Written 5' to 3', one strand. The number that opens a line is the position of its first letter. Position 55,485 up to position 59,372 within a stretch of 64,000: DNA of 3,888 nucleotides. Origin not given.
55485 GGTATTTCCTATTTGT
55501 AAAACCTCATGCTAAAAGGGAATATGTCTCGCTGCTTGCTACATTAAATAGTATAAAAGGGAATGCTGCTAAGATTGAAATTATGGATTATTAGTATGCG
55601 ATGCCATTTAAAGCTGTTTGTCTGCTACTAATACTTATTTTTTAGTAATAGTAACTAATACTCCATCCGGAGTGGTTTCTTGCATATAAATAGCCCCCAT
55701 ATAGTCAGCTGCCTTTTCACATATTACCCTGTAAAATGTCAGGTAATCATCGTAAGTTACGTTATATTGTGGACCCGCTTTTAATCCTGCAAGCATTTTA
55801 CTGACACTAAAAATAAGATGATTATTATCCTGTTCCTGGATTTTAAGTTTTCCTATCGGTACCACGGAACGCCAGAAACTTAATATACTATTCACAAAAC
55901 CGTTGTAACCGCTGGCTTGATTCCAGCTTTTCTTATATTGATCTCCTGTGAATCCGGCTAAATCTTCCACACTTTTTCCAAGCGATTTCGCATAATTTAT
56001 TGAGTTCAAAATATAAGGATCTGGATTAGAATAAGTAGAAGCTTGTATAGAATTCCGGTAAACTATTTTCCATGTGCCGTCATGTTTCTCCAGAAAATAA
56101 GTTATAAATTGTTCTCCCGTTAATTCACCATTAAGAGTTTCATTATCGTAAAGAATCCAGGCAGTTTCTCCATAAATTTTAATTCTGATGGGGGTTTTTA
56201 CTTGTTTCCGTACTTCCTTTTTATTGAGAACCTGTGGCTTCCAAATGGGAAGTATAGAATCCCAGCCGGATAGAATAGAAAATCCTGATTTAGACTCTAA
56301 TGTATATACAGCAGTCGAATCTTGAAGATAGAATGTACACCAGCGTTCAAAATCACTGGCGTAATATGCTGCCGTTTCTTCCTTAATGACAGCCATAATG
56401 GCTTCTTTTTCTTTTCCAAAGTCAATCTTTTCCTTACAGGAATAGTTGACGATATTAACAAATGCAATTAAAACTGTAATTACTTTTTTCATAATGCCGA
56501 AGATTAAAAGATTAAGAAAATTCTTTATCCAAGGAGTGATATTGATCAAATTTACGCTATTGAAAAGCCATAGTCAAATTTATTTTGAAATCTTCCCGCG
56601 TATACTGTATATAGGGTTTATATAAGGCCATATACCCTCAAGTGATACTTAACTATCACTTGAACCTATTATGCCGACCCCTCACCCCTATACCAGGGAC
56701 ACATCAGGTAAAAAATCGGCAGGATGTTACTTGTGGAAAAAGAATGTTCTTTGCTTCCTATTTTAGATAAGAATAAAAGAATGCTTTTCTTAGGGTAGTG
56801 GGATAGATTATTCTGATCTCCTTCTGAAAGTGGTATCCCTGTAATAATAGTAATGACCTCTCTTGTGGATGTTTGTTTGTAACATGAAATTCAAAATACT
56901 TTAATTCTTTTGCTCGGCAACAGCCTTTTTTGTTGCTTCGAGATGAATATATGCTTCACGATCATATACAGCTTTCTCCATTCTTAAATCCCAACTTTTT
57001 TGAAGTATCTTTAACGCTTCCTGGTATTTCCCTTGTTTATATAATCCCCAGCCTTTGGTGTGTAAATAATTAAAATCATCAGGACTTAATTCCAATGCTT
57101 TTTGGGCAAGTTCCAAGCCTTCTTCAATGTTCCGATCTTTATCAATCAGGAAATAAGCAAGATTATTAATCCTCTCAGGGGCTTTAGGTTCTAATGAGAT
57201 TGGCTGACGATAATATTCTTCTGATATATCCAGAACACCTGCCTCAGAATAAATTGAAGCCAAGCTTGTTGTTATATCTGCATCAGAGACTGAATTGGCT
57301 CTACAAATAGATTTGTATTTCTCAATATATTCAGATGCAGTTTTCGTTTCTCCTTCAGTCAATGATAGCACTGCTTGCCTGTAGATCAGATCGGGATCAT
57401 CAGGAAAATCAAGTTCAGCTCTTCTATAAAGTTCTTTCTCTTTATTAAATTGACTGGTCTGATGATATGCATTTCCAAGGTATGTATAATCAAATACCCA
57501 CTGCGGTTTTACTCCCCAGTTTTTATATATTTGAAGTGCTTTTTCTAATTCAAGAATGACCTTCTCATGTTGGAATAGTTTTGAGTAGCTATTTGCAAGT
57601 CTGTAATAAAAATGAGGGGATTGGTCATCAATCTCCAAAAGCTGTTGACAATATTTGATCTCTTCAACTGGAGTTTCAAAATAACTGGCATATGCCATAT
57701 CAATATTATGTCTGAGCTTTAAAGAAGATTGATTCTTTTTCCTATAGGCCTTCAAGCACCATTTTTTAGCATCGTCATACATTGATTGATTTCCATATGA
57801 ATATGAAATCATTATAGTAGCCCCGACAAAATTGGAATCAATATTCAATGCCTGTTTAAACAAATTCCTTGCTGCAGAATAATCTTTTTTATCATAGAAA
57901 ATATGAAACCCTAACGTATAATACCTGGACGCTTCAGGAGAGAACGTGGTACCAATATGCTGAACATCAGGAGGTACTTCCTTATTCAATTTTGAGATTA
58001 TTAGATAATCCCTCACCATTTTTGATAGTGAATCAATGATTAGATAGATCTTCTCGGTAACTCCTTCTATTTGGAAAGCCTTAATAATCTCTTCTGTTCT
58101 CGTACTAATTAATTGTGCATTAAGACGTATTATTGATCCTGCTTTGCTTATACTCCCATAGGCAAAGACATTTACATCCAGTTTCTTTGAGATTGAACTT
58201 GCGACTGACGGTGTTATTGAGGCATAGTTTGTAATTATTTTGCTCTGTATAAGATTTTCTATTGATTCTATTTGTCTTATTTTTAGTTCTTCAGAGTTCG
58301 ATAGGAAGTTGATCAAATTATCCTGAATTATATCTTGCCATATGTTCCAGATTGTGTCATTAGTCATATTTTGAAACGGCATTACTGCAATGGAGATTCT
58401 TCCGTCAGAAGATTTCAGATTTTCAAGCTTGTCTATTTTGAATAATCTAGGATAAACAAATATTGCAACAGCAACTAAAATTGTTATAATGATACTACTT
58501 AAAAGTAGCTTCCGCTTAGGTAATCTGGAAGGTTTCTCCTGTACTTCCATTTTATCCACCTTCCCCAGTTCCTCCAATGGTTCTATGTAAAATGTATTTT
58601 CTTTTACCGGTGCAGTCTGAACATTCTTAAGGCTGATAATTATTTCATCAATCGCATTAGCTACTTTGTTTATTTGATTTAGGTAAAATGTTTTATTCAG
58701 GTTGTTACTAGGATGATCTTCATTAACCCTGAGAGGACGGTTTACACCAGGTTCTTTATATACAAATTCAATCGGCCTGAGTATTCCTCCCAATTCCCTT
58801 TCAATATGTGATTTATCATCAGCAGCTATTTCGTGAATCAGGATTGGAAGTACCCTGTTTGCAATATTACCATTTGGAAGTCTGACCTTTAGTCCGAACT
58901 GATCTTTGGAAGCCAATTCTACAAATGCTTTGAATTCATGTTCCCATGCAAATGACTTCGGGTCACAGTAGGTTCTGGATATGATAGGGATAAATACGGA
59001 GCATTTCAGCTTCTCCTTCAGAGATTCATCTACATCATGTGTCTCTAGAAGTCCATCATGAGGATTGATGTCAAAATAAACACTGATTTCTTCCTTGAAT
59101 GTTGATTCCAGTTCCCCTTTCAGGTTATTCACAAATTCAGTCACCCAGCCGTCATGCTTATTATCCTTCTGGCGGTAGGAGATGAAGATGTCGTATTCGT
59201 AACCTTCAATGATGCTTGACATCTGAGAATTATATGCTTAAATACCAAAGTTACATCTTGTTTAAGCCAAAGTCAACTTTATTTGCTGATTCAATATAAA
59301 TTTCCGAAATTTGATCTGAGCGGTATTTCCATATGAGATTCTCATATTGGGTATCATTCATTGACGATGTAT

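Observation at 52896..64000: Accessory island next to tRNA-Met that combines TIR, caspase-like and HIRAN proteins with decayed genes and private repeats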

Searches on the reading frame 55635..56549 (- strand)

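Call 7: search_protein_families(library=pfam, proteins=[window:55635-56549:-], max_evalue=0.01)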
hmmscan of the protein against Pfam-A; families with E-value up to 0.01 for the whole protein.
window:55635-56549:- (304 aa): 1 family
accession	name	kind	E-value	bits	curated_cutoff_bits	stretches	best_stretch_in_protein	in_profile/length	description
PF13474.12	SnoaL_3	-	1.1e-05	26.2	22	1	51-164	1-113/121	SnoaL-like domain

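Call 33: search_protein_families(library=padloc, proteins=[window:55635-56549:-], max_evalue=0.01)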
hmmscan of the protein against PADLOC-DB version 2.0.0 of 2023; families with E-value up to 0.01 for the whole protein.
window:55635-56549:- (304 aa): 0 families

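Call 34: search_protein_families(library=ncbifam, proteins=[window:55635-56549:-], max_evalue=0.01)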
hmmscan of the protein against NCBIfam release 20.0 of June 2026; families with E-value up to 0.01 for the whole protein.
window:55635-56549:- (304 aa): 0 families

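Call 59: search_protein_families(library=phrogs, proteins=[window:55635-56549:-], max_evalue=0.01)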
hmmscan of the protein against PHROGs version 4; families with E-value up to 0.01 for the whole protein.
window:55635-56549:- (304 aa): 0 families

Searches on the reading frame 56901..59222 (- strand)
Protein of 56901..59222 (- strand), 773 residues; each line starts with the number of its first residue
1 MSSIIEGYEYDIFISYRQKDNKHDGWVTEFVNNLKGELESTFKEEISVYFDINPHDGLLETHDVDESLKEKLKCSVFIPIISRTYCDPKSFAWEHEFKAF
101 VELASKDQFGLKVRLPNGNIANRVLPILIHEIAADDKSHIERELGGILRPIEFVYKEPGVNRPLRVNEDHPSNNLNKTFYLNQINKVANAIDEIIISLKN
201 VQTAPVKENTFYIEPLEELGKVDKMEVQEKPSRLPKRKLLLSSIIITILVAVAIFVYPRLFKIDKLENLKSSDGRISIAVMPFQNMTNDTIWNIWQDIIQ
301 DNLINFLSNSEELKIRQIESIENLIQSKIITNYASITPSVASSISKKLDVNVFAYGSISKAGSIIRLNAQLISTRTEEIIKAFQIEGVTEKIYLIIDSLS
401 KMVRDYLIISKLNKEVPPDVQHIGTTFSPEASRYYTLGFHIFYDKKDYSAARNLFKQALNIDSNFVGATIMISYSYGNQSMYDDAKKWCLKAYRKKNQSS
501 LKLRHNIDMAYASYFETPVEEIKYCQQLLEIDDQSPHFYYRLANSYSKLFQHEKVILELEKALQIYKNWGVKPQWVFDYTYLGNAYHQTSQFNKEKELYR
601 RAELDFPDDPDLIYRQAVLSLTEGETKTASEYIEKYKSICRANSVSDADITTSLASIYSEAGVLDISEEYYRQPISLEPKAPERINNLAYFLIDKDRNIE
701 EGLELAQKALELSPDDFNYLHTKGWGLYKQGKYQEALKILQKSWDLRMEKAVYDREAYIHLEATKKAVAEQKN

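Call 7: search_protein_families(library=pfam, proteins=[window:56901-59222:-], max_evalue=0.01)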
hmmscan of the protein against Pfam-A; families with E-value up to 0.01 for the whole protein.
window:56901-59222:- (773 aa): 14 families
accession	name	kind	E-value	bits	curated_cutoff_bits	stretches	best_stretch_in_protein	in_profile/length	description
PF07719.23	TPR_2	-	1.3e-12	47.3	27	0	719-742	3-26/34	Tetratricopeptide repeat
PF13424.12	TPR_12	-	1.1e-11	45.2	30.1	1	686-743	7-71/77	Tetratricopeptide repeat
PF13181.12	TPR_8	-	3.7e-11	42.7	25.7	0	537-567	2-32/34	Tetratricopeptide repeat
PF13431.12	TPR_17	-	5.5e-11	42.3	24.4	1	705-737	1-33/34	Tetratricopeptide repeat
PF14559.12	TPR_19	-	1.8e-10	41.5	25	0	444-489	3-48/68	Tetratricopeptide repeat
PF13428.12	TPR_14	-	8.2e-09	35.7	23.5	0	580-618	5-43/44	Tetratricopeptide repeat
PF13374.12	TPR_10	-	2.9e-07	30.7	27.5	0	720-747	5-32/42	Tetratricopeptide repeat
PF13414.12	TPR_11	-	9.1e-07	28.9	26.8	1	440-466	2-28/42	TPR repeat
PF00515.34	TPR_1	-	2.1e-06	27.7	27.8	0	539-567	4-32/34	Tetratricopeptide repeat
PF07720.18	TPR_3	-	4.8e-05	23.8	20.7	1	442-463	11-32/34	Tetratricopeptide repeat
PF12895.13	ANAPC3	-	0.00021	21.9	27.2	1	699-747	5-52/82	Anaphase-promoting complex, cyclosome, subunit 3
PF13432.12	TPR_16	-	0.0014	19.5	32.7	0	697-741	11-55/65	Tetratricopeptide repeat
PF13176.12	TPR_7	-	0.0025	18.2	27.9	0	727-746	9-28/36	Tetratricopeptide repeat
PF13429.12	TPR_15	-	0.0039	17.1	26.2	0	654-700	152-198/280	Tetratricopeptide repeat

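Call 33: search_protein_families(library=padloc, proteins=[window:56901-59222:-], max_evalue=0.01)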
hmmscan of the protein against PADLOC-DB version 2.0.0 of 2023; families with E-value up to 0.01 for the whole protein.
window:56901-59222:- (773 aa): 0 families

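Call 34: search_protein_families(library=ncbifam, proteins=[window:56901-59222:-], max_evalue=0.01)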
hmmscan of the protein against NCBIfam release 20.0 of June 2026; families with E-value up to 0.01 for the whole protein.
window:56901-59222:- (773 aa): 16 families
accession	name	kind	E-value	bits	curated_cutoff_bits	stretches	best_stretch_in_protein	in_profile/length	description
TIGR02917.1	PEP_TPR_lipo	equivalog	2.7e-21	75.2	312.2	2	619-749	745-869/899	XrtA/PEP-CTERM system TPR-repeat protein PrsT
NF040959.1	MamA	equivalog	5.4e-13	48.8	200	3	607-746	68-202/204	magnetosome protein MamA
TIGR02521.1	type_IV_pilW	equivalog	1.7e-11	44.2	154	1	646-748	63-166/234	type IV pilus biogenesis/stability protein PilW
TIGR04510.1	mod_pep_cyc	subfamily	1.4e-08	33.8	400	1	340-507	306-471/814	putative peptide modification system cyclase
TIGR02552.1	LcrH_SycD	equivalog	4.5e-08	32.9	104.8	0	706-739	7-40/136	SycD/LcrH family type III secretion system chaperone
NF047507.1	TPR_BatC_Lepto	exception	1.3e-07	31.3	175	1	584-696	32-144/214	TPR repeat-containing protein BatC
NF033762.1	social_mot_Tgl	equivalog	9.2e-07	28.4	225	0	649-743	32-126/252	social motility TPR repeat lipoprotein Tgl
TIGR03939.1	PGA_TPR_OMP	equivalog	1.1e-06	27.2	366.65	1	561-641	71-151/800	poly-beta-1,6 N-acetyl-D-glucosamine export porin PgaA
NF033920.0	C39_PA2778_fam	equivalog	2.9e-06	26.9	150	0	654-714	196-255/255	PA2778 family cysteine peptidase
NF052415.1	T3SS_chap_SctY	equivalog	0.0011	19.4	70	0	679-750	3-73/106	type III secretion apparatus assembly chaperone SctY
NF008757.0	PRK11788.1-5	equivalog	0.0011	18.2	363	0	444-515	192-260/388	lipopolysaccharide assembly protein LapB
NF047558.1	TPR_END_plus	domain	0.0014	18.5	32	0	539-568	2-31/56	TPR end-of-group domain-containing protein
TIGR00540.1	TPR_hemY_coli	hypoth_equivalog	0.0019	17.1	142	0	699-769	308-378/385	heme biosynthesis-associated TPR protein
NF040588.1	FxsC_Nterm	equivalog_domain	0.0027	17.7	130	1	13-90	4-87/182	TIR-like protein FxsC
NF046096.1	ABUW_2363_fam_LP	equivalog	0.0027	16.9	300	0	702-773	195-267/299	ABUW_2363 family tetratricopeptide repeat lipoprotein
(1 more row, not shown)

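Call 52: find_homologous_proteins(query=window:56901-59222:-, region=1-230, max_evalue=0.00001)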
Query window:56901-59222:-, residues 1-230 (230 aa): 7036 proteins with E <= 0.00001 among 8000 candidates; the best 120 are listed.
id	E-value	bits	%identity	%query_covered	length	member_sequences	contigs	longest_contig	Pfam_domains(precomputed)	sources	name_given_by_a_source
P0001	5.6e-122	424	84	100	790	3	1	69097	PF13431.13,PF13414.13,PF13176.13,PF13428.13,PF13374.13,PF14559.13,PF24575.2,PF00515.35,PF13424.13,PF13432.13,PF13181.13,PF07719.24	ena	-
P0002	1.3e-120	419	82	100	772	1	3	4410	PF13431.13,PF23914.2,PF13414.13,PF13176.13,PF13428.13,PF13374.13,PF14559.13,PF00515.35,PF12895.14,PF13424.13,PF28559.1,PF21033.5,PF13432.13,PF13181.13,PF07719.24,PF13174.13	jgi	jgi:tetratricopeptide (TPR) repeat protein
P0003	5.3e-120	418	82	94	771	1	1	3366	PF14559.13,PF13431.13,PF23914.2,PF00515.35,PF13424.13,PF03783.21,PF13428.13,PF13181.13,PF07719.24,PF13374.13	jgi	jgi:tetratricopeptide (TPR) repeat protein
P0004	6.1e-119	414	80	100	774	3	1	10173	PF13431.13,PF23914.2,PF13176.13,PF13428.13,PF13374.13,PF14559.13,PF00515.35,PF12895.14,PF13424.13,PF13432.13,PF13181.13,PF07719.24,PF13174.13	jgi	jgi:TolB-like protein/Tfp pilus assembly protein PilF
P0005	3.3e-117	408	86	91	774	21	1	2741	PF14559.13,PF13431.13,PF13414.13,PF00515.35,PF13424.13,PF13176.13,PF13432.13,PF13428.13,PF13181.13,PF07719.24,PF13374.13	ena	-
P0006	7.7e-117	407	79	100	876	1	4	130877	PF14559.13,PF13431.13,PF23914.2,PF25060.1,PF00515.35,PF13432.13,PF13428.13,PF13181.13,PF07719.24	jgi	jgi:tetratricopeptide (TPR) repeat protein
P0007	3.4e-113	395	82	91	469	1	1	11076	-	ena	-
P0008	1.8e-112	393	79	97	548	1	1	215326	-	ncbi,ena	-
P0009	5.9e-111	388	77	100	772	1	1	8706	PF13431.13,PF23914.2,PF13414.13,PF13176.13,PF13428.13,PF13374.13,PF14559.13,PF24575.2,PF00515.35,PF12895.14,PF13424.13,PF13432.13,PF13181.13,PF07719.24,PF13174.13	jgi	jgi:TolB-like protein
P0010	2.6e-110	386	76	98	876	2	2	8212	PF14559.13,PF13432.13,PF13428.13,PF07719.24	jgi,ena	-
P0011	1.5e-108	380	76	100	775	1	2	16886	PF13431.13,PF23914.2,PF13414.13,PF13176.13,PF13428.13,PF13374.13,PF14559.13,PF00515.35,PF12895.14,PF13424.13,PF13432.13,PF13181.13,PF07719.24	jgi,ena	jgi:tetratricopeptide (TPR) repeat protein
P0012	1.9e-108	380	83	87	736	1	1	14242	PF14559.13,PF12895.14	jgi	jgi:TolB-like protein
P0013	2.1e-108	380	85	86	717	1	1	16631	PF14559.13,PF13431.13,PF23914.2,PF13414.13,PF00515.35,PF21033.5,PF13432.13,PF13428.13,PF13181.13,PF07719.24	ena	-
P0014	4.0e-108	379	78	95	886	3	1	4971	PF14559.13,PF23914.2,PF13414.13,PF00515.35,PF13432.13,PF13428.13,PF13181.13,PF07719.24,PF13174.13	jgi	-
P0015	1.2e-107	377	78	89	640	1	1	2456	-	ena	-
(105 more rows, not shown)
